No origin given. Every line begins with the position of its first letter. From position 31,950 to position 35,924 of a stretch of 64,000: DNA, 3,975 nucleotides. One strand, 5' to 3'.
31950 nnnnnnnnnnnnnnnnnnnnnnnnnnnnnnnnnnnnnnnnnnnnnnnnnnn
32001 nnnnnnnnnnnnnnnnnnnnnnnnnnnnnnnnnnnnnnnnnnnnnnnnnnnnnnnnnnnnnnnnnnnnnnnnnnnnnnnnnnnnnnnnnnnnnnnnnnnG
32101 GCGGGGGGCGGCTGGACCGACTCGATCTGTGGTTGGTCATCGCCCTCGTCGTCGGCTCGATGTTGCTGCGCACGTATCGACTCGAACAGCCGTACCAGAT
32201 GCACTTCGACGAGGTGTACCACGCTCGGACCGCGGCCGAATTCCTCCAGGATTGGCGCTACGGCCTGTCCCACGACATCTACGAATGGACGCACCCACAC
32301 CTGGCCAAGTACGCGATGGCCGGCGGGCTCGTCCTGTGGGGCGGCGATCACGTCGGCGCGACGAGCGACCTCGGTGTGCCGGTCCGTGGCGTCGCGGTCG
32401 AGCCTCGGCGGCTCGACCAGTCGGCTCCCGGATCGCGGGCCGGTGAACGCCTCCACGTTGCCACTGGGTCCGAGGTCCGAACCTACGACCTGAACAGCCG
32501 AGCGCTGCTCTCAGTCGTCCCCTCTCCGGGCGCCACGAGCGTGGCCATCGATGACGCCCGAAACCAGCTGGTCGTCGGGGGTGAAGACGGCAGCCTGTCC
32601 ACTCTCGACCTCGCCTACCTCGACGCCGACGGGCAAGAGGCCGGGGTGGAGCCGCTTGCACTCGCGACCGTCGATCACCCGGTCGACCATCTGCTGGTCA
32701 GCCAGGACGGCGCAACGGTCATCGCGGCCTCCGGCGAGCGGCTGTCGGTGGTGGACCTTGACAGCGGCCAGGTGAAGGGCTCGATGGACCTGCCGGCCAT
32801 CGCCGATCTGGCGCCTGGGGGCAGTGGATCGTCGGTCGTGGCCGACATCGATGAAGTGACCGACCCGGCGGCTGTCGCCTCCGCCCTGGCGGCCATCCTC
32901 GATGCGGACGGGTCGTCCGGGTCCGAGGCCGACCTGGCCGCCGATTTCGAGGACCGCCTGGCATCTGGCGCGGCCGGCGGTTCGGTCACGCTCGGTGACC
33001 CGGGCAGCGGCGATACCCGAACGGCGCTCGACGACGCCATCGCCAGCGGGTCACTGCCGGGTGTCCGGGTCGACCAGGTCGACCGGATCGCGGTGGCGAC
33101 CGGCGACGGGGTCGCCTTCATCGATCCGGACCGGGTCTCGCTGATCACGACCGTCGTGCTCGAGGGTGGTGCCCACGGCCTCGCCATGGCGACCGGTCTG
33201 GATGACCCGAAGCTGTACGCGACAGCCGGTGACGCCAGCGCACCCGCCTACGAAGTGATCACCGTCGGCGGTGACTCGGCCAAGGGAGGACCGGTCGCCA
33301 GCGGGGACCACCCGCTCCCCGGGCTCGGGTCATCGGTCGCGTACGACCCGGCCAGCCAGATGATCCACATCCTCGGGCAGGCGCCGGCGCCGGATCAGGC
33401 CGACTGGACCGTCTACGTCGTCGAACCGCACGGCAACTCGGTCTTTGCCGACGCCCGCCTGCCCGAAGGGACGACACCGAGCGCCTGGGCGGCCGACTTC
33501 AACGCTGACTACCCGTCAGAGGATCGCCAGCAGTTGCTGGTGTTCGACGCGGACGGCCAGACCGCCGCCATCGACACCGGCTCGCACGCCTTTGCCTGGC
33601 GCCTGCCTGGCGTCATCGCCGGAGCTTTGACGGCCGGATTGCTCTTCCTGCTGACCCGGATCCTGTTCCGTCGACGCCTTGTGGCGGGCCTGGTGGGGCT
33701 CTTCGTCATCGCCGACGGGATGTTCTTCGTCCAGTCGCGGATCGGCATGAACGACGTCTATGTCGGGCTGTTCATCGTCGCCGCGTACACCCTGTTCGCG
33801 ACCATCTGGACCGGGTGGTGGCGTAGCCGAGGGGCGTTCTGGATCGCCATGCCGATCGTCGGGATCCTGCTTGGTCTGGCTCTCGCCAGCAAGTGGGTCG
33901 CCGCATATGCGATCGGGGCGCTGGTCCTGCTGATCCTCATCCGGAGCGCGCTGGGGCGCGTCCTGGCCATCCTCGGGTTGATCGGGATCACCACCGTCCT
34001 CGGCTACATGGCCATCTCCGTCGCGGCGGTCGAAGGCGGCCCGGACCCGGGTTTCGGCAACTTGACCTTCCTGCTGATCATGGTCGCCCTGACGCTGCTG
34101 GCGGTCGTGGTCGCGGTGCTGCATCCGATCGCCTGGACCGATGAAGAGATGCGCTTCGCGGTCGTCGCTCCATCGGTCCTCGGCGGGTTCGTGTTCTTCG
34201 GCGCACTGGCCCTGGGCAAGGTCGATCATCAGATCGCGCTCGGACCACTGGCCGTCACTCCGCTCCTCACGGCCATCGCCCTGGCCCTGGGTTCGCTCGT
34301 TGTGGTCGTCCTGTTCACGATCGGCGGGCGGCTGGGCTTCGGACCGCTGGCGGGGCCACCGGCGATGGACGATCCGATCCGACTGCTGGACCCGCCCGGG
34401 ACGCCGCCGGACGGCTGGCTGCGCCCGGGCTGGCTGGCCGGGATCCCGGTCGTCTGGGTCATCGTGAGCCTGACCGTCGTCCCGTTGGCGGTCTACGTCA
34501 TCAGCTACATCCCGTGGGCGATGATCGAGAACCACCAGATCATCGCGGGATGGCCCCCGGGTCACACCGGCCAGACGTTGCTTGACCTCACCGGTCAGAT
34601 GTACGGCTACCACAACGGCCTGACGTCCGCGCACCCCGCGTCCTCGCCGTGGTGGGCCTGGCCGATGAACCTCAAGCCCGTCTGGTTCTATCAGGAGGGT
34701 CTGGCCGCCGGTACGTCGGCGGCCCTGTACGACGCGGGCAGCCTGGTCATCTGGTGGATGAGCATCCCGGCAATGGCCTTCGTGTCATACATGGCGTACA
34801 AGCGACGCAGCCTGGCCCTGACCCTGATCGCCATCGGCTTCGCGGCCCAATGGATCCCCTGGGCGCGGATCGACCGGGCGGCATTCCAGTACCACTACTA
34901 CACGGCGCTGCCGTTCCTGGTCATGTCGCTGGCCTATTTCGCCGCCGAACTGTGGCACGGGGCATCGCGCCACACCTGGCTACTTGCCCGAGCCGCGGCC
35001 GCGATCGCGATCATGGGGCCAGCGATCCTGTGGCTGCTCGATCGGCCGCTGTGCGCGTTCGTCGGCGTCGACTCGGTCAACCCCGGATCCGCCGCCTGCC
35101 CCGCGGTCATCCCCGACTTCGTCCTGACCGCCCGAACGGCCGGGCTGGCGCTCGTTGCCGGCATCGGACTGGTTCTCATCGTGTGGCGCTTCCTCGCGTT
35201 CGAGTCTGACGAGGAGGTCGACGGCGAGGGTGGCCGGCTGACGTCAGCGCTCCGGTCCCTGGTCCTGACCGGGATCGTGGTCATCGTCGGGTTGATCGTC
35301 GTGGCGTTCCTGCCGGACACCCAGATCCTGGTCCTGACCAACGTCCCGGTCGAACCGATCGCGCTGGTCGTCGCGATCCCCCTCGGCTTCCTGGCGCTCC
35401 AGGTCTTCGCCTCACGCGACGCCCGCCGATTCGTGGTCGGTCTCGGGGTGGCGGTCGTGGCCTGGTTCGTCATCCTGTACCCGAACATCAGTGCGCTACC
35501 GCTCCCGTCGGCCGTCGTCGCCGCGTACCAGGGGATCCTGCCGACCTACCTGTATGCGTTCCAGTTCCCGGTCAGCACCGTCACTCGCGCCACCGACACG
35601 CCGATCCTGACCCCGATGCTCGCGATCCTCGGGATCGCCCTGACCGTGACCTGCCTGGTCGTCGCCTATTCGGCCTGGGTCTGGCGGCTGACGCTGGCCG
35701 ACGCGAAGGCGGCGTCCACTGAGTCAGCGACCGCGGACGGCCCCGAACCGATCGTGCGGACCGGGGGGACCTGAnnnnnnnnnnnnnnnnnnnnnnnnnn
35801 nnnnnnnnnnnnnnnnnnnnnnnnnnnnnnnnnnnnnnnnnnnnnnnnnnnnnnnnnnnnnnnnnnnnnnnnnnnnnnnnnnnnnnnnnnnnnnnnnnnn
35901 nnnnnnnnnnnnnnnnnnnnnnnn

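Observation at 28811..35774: Giant 1800-aa GT-C fusion glycosyltransferase (GT87/DUF2029-like + beta-propeller + PMT/GT39-like) paired with a divergent DUF2723 protein, adjacent to the PIM cluster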

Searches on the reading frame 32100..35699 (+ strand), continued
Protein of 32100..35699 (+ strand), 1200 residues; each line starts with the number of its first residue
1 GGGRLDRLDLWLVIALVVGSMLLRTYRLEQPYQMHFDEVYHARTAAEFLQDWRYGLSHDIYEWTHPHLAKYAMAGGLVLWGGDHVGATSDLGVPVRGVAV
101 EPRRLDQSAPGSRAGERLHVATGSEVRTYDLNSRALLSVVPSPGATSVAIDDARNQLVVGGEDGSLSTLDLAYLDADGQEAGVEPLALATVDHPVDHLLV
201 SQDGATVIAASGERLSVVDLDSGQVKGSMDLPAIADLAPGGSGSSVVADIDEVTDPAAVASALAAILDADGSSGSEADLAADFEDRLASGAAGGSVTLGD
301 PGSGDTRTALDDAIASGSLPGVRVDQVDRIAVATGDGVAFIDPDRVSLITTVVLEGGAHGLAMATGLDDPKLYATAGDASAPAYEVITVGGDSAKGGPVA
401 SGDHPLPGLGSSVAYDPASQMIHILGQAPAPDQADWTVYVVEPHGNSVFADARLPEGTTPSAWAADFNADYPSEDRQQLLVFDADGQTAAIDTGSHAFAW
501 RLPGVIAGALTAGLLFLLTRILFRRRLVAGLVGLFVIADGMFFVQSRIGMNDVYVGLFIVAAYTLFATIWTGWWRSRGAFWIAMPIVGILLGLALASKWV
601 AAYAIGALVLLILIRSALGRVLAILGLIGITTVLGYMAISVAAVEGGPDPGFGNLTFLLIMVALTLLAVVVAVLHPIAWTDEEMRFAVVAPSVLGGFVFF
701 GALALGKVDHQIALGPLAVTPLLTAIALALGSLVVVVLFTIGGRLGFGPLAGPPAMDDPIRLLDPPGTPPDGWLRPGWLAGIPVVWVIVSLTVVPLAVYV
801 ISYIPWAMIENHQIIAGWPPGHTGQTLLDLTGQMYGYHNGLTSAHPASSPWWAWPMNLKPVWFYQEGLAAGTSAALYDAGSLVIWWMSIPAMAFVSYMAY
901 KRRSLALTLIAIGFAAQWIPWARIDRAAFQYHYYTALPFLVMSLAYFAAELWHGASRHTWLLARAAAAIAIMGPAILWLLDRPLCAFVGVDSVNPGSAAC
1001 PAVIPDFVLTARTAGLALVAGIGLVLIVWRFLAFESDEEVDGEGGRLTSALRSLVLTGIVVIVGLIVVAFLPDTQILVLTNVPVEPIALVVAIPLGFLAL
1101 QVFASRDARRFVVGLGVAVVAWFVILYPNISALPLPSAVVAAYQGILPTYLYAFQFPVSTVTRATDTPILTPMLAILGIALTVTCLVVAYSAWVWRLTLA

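Call 54: search_protein_families(library=pfam, proteins=[P0322, P0258, P0276], max_evalue=0.01)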
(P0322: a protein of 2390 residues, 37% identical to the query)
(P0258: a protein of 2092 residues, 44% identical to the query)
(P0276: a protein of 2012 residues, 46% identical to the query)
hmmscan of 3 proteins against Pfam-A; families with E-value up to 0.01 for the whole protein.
P0322 (2390 aa): 2 families
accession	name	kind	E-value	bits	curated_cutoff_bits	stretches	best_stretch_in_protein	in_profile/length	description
PF16192.10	PMT_4TMC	-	1.9e-15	57.3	32.4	1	2011-2173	4-187/202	C-terminal four TMM region of protein-O-mannosyltransferase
PF02366.24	PMT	-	4e-13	49.9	22.7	1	1778-1909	80-208/245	Dolichyl-phosphate-mannose-protein mannosyltransferase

P0258 (2092 aa): 2 families
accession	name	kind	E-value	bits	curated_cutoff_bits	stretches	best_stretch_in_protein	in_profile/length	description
PF02366.24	PMT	-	2.7e-09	37.4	22.7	1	1303-1423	83-199/245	Dolichyl-phosphate-mannose-protein mannosyltransferase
PF16192.10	PMT_4TMC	-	2.5e-08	34.1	32.4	1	1703-1830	4-147/202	C-terminal four TMM region of protein-O-mannosyltransferase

P0276 (2012 aa): 3 families
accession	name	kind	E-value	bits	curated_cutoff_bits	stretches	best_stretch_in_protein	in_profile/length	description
PF02366.24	PMT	-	3.1e-20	73.2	22.7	2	1006-1129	80-199/245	Dolichyl-phosphate-mannose-protein mannosyltransferase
PF13231.12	PMT_2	-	1.2e-09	39.1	26.1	2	1005-1143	18-145/160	Dolichyl-phosphate-mannose-protein mannosyltransferase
PF16192.10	PMT_4TMC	-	0.0003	20.8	32.4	1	1250-1397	3-170/202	C-terminal four TMM region of protein-O-mannosyltransferase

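Call 70: list_cluster_members(proteins=[P0322, P0258, P0276, P0245, P0246, P0254, P0257, P0242, P0248, P0328])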
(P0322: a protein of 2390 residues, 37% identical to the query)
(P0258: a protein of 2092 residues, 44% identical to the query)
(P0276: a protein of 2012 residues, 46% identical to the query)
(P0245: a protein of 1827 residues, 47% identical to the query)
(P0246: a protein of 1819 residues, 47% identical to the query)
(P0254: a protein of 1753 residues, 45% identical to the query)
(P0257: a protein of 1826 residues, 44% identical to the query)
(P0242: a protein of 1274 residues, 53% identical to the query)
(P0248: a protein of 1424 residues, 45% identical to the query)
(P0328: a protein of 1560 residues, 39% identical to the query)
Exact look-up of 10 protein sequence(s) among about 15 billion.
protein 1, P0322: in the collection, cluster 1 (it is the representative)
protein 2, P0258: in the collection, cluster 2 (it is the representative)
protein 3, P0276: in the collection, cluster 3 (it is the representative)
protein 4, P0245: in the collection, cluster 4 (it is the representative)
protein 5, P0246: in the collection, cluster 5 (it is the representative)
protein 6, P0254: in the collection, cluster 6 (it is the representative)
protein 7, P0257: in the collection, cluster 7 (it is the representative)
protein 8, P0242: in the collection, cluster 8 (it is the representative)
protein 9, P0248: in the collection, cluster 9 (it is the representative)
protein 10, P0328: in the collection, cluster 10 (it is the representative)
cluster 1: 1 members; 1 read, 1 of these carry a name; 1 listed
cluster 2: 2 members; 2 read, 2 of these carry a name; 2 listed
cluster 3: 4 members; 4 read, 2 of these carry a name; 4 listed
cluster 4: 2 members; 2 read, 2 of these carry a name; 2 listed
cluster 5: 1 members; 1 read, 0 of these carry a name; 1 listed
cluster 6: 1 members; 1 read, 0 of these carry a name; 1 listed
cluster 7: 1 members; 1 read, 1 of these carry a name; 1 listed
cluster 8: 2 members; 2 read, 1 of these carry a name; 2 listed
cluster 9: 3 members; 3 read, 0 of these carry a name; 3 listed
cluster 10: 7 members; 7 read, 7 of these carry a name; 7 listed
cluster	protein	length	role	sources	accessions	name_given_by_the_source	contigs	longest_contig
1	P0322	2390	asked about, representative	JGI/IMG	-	hypothetical protein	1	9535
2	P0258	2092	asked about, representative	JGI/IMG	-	hypothetical protein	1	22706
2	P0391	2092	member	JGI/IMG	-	hypothetical protein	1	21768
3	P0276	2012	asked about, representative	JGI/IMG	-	4-amino-4-deoxy-L-arabinose transferase-like glycosyltransferase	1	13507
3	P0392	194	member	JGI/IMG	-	hypothetical protein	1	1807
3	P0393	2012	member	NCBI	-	-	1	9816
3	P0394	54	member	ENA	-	-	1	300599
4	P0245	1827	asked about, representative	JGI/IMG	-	hypothetical protein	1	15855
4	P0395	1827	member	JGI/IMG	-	hypothetical protein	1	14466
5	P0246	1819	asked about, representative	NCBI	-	-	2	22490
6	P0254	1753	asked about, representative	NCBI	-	-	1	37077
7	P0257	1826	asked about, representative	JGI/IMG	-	Gpi18-like mannosyltransferase/predicted membrane-bound ...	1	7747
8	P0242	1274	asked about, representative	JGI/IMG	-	hypothetical protein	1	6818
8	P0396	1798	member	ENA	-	-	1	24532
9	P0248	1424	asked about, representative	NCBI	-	-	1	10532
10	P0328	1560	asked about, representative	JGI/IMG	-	hypothetical protein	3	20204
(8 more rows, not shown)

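Call 74: find_homologous_proteins(query=P0248, max_evalue=1e-50)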
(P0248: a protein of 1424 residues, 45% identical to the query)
Query P0248 (1424 aa): 354 proteins with E <= 1e-50 among 8000 candidates; the best 120 are listed.
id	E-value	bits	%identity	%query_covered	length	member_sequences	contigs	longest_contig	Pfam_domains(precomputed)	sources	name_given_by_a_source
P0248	0.0e+0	3149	100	100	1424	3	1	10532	PF02366.25,PF16192.11,PF13231.13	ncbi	-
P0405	0.0e+0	2418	80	100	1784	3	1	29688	PF02366.25,PF16192.11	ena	-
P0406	0.0e+0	2412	84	91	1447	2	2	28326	PF02366.25,PF16192.11,PF13231.13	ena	-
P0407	0.0e+0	2295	73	100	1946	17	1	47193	PF02366.25,PF16192.11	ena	-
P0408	0.0e+0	2244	73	100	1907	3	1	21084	PF02366.25,PF16192.11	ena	-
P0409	0.0e+0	2103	69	100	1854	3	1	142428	PF02366.25,PF16192.11,PF13231.13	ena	-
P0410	0.0e+0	2047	68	100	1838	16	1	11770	PF02366.25,PF16192.11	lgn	-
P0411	0.0e+0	2044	73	92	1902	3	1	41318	PF02366.25,PF16192.11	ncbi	-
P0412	0.0e+0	2040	72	92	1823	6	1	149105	PF02366.25,PF16192.11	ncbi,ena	-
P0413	0.0e+0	2034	69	100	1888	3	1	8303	PF02366.25,PF16192.11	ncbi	-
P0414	0.0e+0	2008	72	93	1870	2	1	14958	PF02366.25,PF16192.11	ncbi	-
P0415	0.0e+0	1979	67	100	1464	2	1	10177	PF02366.25,PF16192.11,PF13231.13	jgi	jgi:hypothetical protein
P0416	0.0e+0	1969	70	92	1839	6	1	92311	PF02366.25,PF16192.11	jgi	jgi:Gpi18-like mannosyltransferase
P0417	0.0e+0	1966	68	100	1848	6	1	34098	PF02366.25,PF16192.11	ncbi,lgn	-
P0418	0.0e+0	1944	67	99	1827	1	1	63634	PF02366.25,PF16192.11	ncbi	ncbi:MAG: phospholipid carrier-dependent glycosyltransferase [Candidatus Limnocylindrales bacterium]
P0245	0.0e+0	1346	53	91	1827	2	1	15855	PF06728.20,PF02366.25,PF16192.11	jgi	jgi:hypothetical protein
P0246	2.9e-294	998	43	87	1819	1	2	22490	PF02366.25,PF16192.11,PF13231.13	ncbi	-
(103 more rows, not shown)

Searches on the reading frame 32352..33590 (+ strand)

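Call 10: search_protein_families(library=pfam, proteins=[window:32400-33590:+], max_evalue=10)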
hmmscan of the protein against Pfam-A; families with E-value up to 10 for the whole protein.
window:32400-33590:+ (397 aa): 5 families
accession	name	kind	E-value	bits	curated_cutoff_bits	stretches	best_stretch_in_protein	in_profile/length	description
PF07091.17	FmrO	-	0.043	13.7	27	1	11-104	76-170/255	Ribosomal RNA methyltransferase (FmrO)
PF16755.11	Beta-prop_NUP159_NUP214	-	0.1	12.3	29.6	1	18-72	124-177/366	NUP159/214 beta propeller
PF23414.1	Beta-prop_EML_2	-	0.14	12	90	1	23-113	19-102/266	Echinoderm microtubule-associated protein second beta-propeller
PF23726.1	Beta-prop_RSE1_2nd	-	0.17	11.5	30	1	45-125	218-289/327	RSE1/DDB1/CPSF1 second beta-propeller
PF24817.1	WD40_WDHD1_1st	-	0.32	10.6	109.9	1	43-108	6-69/291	WDHD1 first WD40 domain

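Call 69: search_protein_families(library=ncbifam, proteins=[window:32352-33590:+], max_evalue=0.01)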
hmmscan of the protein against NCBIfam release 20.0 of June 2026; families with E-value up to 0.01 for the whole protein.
window:32352-33590:+ (413 aa): 0 families

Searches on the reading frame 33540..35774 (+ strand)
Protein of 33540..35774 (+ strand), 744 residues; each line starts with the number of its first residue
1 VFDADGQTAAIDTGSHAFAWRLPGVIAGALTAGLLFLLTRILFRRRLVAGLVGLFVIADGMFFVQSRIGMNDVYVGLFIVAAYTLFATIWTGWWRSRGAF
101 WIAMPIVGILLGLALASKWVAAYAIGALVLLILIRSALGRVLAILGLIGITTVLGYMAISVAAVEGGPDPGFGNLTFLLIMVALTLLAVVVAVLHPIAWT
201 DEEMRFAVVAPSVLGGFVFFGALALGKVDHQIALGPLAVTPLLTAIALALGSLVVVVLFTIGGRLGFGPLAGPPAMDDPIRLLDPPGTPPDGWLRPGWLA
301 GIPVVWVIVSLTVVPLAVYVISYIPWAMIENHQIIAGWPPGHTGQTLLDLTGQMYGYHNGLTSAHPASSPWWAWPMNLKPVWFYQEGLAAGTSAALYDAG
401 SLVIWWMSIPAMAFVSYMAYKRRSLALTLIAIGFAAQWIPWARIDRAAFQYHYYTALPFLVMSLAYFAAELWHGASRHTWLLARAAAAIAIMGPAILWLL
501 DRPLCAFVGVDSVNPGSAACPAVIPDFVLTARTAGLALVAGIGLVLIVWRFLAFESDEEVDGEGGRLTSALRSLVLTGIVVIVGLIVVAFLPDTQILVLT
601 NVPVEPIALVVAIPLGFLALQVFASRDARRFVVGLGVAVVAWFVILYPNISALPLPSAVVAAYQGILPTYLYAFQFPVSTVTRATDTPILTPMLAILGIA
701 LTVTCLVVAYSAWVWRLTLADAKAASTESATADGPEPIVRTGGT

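Call 10: search_protein_families(library=pfam, proteins=[window:33540-35774:+], max_evalue=10)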
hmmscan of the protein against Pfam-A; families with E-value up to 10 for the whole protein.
window:33540-35774:+ (744 aa): 2 families
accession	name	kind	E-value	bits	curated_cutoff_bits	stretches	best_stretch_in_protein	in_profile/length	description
PF16192.10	PMT_4TMC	-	6.6e-13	49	32.4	1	347-491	5-169/202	C-terminal four TMM region of protein-O-mannosyltransferase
PF02366.24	PMT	-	2.5e-10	40.8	22.7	1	16-134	81-198/245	Dolichyl-phosphate-mannose-protein mannosyltransferase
